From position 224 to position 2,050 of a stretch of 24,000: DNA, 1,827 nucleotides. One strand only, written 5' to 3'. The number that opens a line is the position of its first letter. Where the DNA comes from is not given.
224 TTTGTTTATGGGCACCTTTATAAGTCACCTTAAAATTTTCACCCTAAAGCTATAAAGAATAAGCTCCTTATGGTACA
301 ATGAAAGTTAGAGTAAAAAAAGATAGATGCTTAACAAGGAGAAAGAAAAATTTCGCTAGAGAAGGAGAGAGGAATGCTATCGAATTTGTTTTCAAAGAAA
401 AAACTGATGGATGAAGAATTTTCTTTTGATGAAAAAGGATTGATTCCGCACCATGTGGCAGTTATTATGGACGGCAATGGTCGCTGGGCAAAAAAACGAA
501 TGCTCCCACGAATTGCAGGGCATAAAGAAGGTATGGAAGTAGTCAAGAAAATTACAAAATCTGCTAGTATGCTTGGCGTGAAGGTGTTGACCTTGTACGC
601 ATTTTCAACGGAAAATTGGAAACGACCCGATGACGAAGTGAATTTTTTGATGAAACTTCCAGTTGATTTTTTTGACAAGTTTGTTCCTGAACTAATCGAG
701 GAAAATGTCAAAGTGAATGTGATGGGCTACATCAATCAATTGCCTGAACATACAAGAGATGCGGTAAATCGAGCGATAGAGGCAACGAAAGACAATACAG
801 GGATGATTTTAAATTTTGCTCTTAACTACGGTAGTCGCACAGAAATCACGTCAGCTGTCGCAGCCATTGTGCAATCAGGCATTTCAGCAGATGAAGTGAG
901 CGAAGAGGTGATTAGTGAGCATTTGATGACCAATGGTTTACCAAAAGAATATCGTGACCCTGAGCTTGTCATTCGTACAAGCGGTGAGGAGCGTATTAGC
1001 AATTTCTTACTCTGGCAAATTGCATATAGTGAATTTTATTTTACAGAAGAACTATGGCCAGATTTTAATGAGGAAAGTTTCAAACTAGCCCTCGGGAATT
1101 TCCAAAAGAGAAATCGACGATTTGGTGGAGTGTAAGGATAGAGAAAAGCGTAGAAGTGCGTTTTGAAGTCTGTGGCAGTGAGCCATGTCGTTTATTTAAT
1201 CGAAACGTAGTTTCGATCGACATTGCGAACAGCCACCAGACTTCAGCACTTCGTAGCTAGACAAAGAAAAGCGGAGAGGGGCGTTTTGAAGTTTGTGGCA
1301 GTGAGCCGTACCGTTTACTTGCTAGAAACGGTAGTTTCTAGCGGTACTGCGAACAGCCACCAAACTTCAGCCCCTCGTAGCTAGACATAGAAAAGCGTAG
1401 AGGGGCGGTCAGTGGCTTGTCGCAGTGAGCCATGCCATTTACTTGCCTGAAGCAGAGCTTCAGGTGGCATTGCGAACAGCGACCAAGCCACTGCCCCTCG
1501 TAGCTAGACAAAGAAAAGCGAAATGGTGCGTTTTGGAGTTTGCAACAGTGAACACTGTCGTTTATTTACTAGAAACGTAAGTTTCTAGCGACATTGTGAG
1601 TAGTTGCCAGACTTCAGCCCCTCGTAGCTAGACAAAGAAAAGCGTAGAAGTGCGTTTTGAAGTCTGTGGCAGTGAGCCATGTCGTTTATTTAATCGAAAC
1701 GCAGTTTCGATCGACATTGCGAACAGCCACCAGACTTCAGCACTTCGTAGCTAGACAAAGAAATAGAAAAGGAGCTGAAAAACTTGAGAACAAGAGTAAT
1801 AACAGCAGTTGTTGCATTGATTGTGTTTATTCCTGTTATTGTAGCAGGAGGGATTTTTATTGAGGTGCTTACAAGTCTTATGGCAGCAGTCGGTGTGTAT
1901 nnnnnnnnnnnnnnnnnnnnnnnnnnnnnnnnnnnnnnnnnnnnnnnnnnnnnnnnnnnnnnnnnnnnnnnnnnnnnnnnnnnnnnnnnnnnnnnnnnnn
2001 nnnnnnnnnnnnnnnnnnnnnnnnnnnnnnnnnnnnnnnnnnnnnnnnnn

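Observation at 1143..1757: Five tandem ~123-bp hairpin units with compensatory covariation, wedged inside the uppS-cdsA operon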

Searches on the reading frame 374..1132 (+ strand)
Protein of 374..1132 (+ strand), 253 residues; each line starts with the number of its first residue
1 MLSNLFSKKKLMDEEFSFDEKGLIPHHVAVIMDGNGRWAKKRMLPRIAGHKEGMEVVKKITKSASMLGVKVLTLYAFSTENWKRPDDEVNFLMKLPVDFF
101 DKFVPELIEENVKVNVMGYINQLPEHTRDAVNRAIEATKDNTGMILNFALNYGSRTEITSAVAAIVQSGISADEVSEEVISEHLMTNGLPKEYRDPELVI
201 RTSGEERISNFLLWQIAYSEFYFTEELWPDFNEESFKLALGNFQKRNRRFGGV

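Call 11: find_encoding_contigs(protein=window:374-1132:+, flank=10000, max_places=10)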
Protein window:374-1132:+ (253 aa): no gene with exactly this product is on record in the collection.

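Call 25: search_protein_families(library=pfam, proteins=[window:374-1132:+])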
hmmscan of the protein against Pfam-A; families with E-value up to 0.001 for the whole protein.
window:374-1132:+ (253 aa): 1 family
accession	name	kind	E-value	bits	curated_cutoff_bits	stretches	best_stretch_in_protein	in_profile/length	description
PF01255.24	Prenyltransf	-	2.7e-85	285.8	27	1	31-251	1-219/219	Putative undecaprenyl diphosphate synthase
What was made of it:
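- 374..1135 (+): uppS (undecaprenyl-diphosphate synthase). Its stop codon TAA is at 1133-1135. It is the upstream host gene of the array. Pfam PF01255, E=2.7e-85 (call 25).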

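Call 66: find_encoding_contigs(protein=window:407-1132:+, flank=10000, max_places=3)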
Protein window:407-1132:+ (242 aa): 1 contig read that carries it; 1 place shown.
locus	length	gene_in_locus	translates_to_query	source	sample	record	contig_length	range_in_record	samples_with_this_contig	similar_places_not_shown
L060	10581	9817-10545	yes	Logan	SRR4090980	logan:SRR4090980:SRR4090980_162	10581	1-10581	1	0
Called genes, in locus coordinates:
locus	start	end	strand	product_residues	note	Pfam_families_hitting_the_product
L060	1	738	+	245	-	?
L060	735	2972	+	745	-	PF02687:FtsX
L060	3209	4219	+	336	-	PF00676:E1_dh, PF00456:Transketolase_N (weak), PF02775:TPP_enzyme_C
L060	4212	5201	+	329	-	PF02779:Transket_pyr, PF02780:Transketolase_C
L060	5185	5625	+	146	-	PF09148:DUF1934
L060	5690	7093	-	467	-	PF02386:TrkH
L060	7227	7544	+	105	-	PF00584:SecE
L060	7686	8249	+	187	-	PF02357:NusG, PF00467:KOW (weak)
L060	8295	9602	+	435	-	PF01018:GTP1_OBG, PF00009:GTP_EFTU (faint), PF01926:MMR_HSR1, PF02421:FeoB_N, PF09269:DUF1967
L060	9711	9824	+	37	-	-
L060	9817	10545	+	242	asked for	PF01255:Prenyltransf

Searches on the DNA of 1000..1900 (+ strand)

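Call 9: search_rna_families(source=window, start=1000, end=1900, threshold=evalue, max_evalue=10)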
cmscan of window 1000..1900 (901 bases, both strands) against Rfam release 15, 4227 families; matches with E-value up to 10: 6.
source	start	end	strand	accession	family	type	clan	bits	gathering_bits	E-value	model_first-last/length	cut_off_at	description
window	1688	1723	+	RF01333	CRISPR-DR20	Gene; CRISPR;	-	21.3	42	0.11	1-36/36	no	CRISPR RNA direct repeat element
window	1194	1229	+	RF01333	CRISPR-DR20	Gene; CRISPR;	-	20.8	42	0.16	1-36/36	no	CRISPR RNA direct repeat element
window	1350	1422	+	RF03937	mir-9456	Gene; miRNA;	-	15.7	80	6.8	1-68/68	no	mir-9456 microRNA precursor family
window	1350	1422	-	RF03937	mir-9456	Gene; miRNA;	-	15.5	80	7.5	1-68/68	no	mir-9456 microRNA precursor family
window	1832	1848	+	RF03131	L25-Gammaproteobacteria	Cis-reg; leader;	-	15.2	34.1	4.8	1-26/26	no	L25-Gammaproteobacteria ribosomal protein leader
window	1002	1151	+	RF02577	tsr24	Gene; sRNA;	-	12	50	5.3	1-238/238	no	S. aureus tsr24 small RNA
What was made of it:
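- On Any Rfam 15 RNA family: At E<=10 there are only sub-threshold chance-level hits, such as CRISPR-DR20 at 21 bits against a threshold of 42 (call 9).
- On CRISPR array: The CRISPR-DR hit is below threshold (call 9).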

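Call 21: build_rna_model(alignment_id=A2)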
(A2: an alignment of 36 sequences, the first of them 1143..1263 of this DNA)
Model R1 built from alignment A2 (36 sequences, 133 columns); structure: RNAalifold consensus.
model positions 121; base pairs 23; branch points 0; effective number of sequences 5.3; information 0.59 bits per position. Calibrated on 0.2 Mb of random sequence (short: E-values are rough).
structure used (alignment columns):
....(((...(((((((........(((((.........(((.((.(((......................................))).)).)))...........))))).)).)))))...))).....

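Call 22: search_with_rna_model(model_id=R1, sources=[window, L001, L002, L003, L004, L005, L006, L007, L008, L009, L010, L011, L012, L013, L014, L015, L016, L017, L018, L019, L020, L021, L022, L023, L024, L025, L026, L027, L028, L029, L030, L031, L032, L033, L034, L035, L036, L037, L038, L039, L040, L041, L042, L043, L044, L045, L046], max_evalue=0.01, make_alignment=true)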
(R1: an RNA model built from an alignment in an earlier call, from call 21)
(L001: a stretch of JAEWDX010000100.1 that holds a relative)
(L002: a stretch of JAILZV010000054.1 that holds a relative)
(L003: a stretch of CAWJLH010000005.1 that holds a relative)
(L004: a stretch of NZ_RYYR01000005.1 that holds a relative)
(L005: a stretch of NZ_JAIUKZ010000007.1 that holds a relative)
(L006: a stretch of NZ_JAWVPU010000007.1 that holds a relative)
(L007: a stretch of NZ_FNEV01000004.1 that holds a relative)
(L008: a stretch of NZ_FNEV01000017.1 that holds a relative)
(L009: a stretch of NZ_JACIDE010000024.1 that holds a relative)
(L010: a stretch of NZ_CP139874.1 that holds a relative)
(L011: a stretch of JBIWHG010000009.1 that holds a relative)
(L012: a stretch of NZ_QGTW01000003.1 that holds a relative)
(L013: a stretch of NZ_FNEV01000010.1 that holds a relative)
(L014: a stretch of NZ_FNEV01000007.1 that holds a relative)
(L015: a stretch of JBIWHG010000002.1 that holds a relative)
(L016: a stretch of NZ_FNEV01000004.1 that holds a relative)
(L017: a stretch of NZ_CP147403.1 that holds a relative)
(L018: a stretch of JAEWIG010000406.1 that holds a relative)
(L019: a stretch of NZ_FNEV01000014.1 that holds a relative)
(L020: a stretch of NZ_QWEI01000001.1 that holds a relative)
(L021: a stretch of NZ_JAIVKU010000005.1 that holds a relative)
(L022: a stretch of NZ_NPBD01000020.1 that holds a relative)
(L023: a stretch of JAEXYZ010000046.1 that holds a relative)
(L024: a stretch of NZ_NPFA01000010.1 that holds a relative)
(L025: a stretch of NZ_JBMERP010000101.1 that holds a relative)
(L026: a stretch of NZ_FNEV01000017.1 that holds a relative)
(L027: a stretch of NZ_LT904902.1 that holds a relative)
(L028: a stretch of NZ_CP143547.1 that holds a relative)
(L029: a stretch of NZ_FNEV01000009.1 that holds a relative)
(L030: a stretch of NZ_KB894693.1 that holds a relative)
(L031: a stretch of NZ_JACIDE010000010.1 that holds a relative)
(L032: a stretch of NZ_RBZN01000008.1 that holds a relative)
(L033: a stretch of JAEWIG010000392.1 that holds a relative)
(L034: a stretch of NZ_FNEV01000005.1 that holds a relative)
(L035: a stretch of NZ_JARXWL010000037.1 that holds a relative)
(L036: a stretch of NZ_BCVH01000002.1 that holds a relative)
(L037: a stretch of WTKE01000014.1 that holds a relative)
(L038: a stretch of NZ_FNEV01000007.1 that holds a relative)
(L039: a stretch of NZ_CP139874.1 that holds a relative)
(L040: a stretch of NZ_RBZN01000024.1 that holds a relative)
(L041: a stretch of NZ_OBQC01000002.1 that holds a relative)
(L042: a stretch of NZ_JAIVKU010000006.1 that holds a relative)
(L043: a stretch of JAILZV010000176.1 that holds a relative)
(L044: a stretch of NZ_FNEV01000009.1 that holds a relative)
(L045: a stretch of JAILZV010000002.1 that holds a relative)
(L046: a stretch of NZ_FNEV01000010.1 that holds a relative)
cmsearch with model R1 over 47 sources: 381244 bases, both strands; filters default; matches with E-value up to 0.01: 110.
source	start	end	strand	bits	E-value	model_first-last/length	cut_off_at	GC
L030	6052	6171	+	110.1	3.1e-28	1-121/121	no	0.49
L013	2199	2321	+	107.8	1.3e-27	1-121/121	no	0.48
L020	3223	3343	-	105.8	4.9e-27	1-121/121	no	0.56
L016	3619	3741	-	105.4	6.3e-27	1-121/121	no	0.48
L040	7000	7117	-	105.2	7.4e-27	1-121/121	no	0.51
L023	2864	2981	+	105.2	7.4e-27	1-121/121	no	0.57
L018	3834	3955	-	105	8.6e-27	1-121/121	no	0.52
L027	3089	3208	-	104.1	1.5e-26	1-121/121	no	0.49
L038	6357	6481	-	103.3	2.6e-26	1-121/121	no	0.45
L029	4304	4428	+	102.5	4.2e-26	1-121/121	no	0.48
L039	4109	4231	+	100.4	1.6e-25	1-121/121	no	0.47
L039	4359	4481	+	100.4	1.6e-25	1-121/121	no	0.47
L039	4610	4732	+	100.2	1.8e-25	1-121/121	no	0.46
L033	4285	4407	-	100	2.1e-25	1-121/121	no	0.52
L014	3995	4118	-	98.6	5e-25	1-121/121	no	0.45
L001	3032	3153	-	98.6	5.2e-25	1-121/121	no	0.55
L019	2204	2327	-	98.2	6.5e-25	1-121/121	no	0.44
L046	3676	3796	+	98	7.7e-25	1-121/121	no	0.51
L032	3750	3867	-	96.9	1.5e-24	1-121/121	no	0.5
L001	3156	3277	-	96.8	1.6e-24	1-121/121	no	0.54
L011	6129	6247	+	96.3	2.3e-24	1-121/121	no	0.55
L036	76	192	+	96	2.7e-24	1-121/121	no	0.55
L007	2765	2890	+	95.5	3.7e-24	1-121/121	no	0.47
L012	6360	6477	-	95.5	3.9e-24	1-121/121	no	0.52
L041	82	201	-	94.4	8e-24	1-121/121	no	0.54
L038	6487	6608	-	93.5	1.4e-23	1-121/121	no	0.5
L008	7847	7968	-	93.4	1.5e-23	1-121/121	no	0.45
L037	4947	5063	+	92.6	2.5e-23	1-121/121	no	0.55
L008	1058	1179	+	92.5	2.7e-23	1-121/121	no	0.43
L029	4181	4302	+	91.6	4.9e-23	1-121/121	no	0.49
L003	3991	4108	+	91.4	5.3e-23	1-121/121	no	0.56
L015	7456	7572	-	91.2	6e-23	1-121/121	no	0.46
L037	5214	5331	+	90.9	7.5e-23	1-121/121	no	0.53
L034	2274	2395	+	90.5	9.8e-23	1-121/121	no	0.47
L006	364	483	-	88.3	3.9e-22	1-121/121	no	0.47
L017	3868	3986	+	87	9.2e-22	1-121/121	no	0.5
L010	1404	1524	-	84.2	5.5e-21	1-121/121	no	0.46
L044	4419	4539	+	83.3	1e-20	1-121/121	no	0.45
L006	115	234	-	83.1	1.1e-20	1-121/121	no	0.47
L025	7389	7509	+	82.3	1.9e-20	1-121/121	no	0.49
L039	4483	4605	+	82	2.4e-20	1-121/121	no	0.52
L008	929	1054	+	80.1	7.8e-20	1-121/121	no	0.44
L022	6742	6859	+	80.1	7.9e-20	1-121/121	no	0.47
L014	4121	4243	-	79.4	1.3e-19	1-121/121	no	0.46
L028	904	1021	+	79.2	1.4e-19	1-121/121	no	0.49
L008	805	927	+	78.1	2.9e-19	1-121/121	no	0.5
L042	223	339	-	77.6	3.9e-19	1-121/121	no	0.46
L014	4247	4368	-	77.1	5.4e-19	1-121/121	no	0.48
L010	1526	1648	-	76.6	7.7e-19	1-121/121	no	0.46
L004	3415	3530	+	75.6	1.4e-18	1-121/121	no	0.5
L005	100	216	-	75.3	1.8e-18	1-121/121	no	0.45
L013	2326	2446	+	75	2.1e-18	1-121/121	no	0.44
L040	6882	6996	-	74.1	3.9e-18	1-121/121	no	0.52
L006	240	358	-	73.5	5.5e-18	1-121/121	no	0.5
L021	504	620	+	73.3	6.4e-18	1-121/121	no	0.47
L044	4290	4414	+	73.1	7.5e-18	1-121/121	no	0.44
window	1266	1387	+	72.3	1.2e-17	1-121/121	no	0.52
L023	2622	2738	+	71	2.8e-17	1-121/121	no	0.61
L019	2076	2196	-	70.6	3.8e-17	1-121/121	no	0.45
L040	1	108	+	70.1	4.9e-17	11-121/121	5'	0.57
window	1143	1263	+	69.4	7.8e-17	1-121/121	no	0.45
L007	2893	3013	+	68.9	1.1e-16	1-121/121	no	0.47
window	1637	1757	+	68.8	1.2e-16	1-121/121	no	0.46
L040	113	231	+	68.5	1.4e-16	1-121/121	no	0.61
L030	6262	6383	+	68.3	1.6e-16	1-121/121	no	0.58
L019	7094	7214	+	68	2e-16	1-121/121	no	0.45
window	1390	1510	+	67.7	2.3e-16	1-121/121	no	0.57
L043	1927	2044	+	67.4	2.8e-16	1-121/121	no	0.57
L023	2743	2858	+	67.3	3.1e-16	1-121/121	no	0.57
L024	1107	1228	-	67.2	3.3e-16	1-121/121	no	0.6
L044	1710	1831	+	66.9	4e-16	1-121/121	no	0.47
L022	6865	6985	+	66.3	5.8e-16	1-121/121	no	0.47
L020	3099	3219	-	64.6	1.7e-15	1-121/121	no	0.61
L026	2190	2313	+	63.9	2.8e-15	1-121/121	no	0.47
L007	3015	3138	+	63.3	4.1e-15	1-121/121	no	0.45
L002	1967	2084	+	62.9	5.3e-15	1-121/121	no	0.54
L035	150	270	-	60.9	1.9e-14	1-121/121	no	0.47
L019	7221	7344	+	59.5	4.8e-14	1-121/121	no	0.45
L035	275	392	-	58.1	1.1e-13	1-121/121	no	0.41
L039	4233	4354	+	58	1.3e-13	1-121/121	no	0.5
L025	7630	7750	+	57.4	1.9e-13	1-121/121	no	0.46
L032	3872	4045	-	56.4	3.5e-13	1-121/121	no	0.56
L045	5035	5152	-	56.1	4.2e-13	1-121/121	no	0.57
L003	1408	1526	+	55.7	5.6e-13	1-121/121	no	0.59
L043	1675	1794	+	55.3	7.1e-13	1-121/121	no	0.62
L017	2817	2937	+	54.8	9.7e-13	1-121/121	no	0.44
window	1513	1634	+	54.6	1.1e-12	1-121/121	no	0.43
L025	7510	7629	+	53.4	2.5e-12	1-121/121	no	0.49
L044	1839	1959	+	52.8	3.6e-12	1-121/121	no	0.48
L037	5066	5211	+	51.6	7.6e-12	1-121/121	no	0.5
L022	6991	7107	+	51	1.1e-11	1-121/121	no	0.5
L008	7726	7845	-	48.3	6.4e-11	1-121/121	no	0.44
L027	5527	5677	+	40.5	9.8e-09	1-121/121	no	0.52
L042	1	99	-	40.3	1.1e-08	1-102/121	3'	0.52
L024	1233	1401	-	38.7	3.2e-08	1-121/121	no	0.59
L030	5843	5989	+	36.2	1.6e-07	1-121/121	no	0.56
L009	6261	6351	-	35.4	2.7e-07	1-121/121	no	0.55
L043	1796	1925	+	32.2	2.1e-06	1-121/121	no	0.59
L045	4901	5029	-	32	2.4e-06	1-121/121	no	0.56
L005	1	98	-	32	2.5e-06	1-100/121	3'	0.53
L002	2086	2216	+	31.8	2.7e-06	1-121/121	no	0.55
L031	3908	4036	-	31.8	2.8e-06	1-121/121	no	0.57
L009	6486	6613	-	31.1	4.2e-06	1-121/121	no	0.57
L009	62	190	-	28.5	2.4e-05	1-121/121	no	0.57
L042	104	221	-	25.7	0.00014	1-121/121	no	0.54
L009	3642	3722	-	22.7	0.00095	1-121/121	no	0.48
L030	5691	5839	+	22.7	0.00099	1-121/121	no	0.56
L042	342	448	-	21.3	0.0024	1-121/121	no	0.52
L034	2397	2484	+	20.5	0.004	1-121/121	no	0.53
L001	2885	3029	-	20.1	0.0053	1-121/121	no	0.57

Alignment A3: 110 matches aligned to the model, 253 columns, each read 5' to 3' on its own strand. Consensus structure (alignment columns), stored with it:
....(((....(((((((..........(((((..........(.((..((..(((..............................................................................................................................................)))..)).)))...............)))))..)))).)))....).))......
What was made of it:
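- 1143..1263 (+): Unit 1. The 5' end is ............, followed by a long hairpin and the 3' end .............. CM R1 69.4 bits (call 22).
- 1266..1387 (+): Unit 2. CM 72.3 bits (call 22).
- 1390..1510 (+): Unit 3, the most divergent. Most of helix B is replaced on both arms. CM 67.7 bits (call 22).
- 1513..1634 (+): Unit 4, a decaying copy. The outer helix is partly broken, and G-U pairs make it fold clearly better on the + strand. CM 54.6 bits (call 22).
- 1637..1757 (+): Unit 5, a near-exact copy of unit 1 (one difference, at 1208 in unit 1). This indicates a recent local duplication. CM 68.8 bits (call 22).
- On The dispersed hairpin-repeat family defined here (model R1): All five window units match positions 1-121 of 121, at 54.6-72.3 bits and E 1e-12 to 1e-17 (call 22).
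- Checked: The covariance model places units at 1143-1263, 1266-1387, 1390-1510, 1513-1634 and 1637-1757 (call 22).
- CM R1 found 110 copies in 381 kb (call 22).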

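Call 37: search_dna_similar(query=window:1136-1790:+, collection=plasmids, mode=distant, max_evalue=0.01)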
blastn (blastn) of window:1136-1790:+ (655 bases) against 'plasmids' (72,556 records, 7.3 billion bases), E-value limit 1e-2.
No match.
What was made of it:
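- Tried and rejected: Plasmid association: blastn of the array against PLSDB found 0 (call 37).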

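Call 49: search_with_rna_model(model_id=R1, sources=[L051, L052, L053, L054, L055, L056, L057, L058, L059, L048, L049], max_evalue=0.01)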
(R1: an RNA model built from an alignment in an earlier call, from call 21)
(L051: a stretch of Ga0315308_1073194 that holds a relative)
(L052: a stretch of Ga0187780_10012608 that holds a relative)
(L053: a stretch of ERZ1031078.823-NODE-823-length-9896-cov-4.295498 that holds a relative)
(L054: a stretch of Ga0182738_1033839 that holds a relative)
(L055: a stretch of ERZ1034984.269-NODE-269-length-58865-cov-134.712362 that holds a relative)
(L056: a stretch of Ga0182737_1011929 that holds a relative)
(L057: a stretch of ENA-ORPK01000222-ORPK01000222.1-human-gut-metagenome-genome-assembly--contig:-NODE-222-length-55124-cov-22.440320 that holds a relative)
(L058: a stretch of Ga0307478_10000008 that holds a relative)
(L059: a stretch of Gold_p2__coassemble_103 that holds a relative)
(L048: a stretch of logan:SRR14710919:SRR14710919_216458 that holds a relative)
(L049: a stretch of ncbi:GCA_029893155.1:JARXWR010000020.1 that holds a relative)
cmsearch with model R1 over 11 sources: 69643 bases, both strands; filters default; matches with E-value up to 0.01: 10.
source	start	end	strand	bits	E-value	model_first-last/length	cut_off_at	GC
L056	1039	1156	+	95.4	7.3e-25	1-121/121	no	0.53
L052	5251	5371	+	90.7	1.5e-23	1-121/121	no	0.45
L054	1419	1537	-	89.7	2.9e-23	1-121/121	no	0.54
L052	5376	5498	+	72.8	1.6e-18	1-121/121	no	0.49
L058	8912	9029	+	28.4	4.4e-06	1-121/121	no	0.53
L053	2915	3041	-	27.8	6.5e-06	1-121/121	no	0.38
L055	1453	1579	-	27.8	6.5e-06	1-121/121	no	0.38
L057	4280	4406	+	27.8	6.5e-06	1-121/121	no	0.38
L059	6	132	-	27.8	6.5e-06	1-121/121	no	0.38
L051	1170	1299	+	26.2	1.9e-05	1-121/121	no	0.45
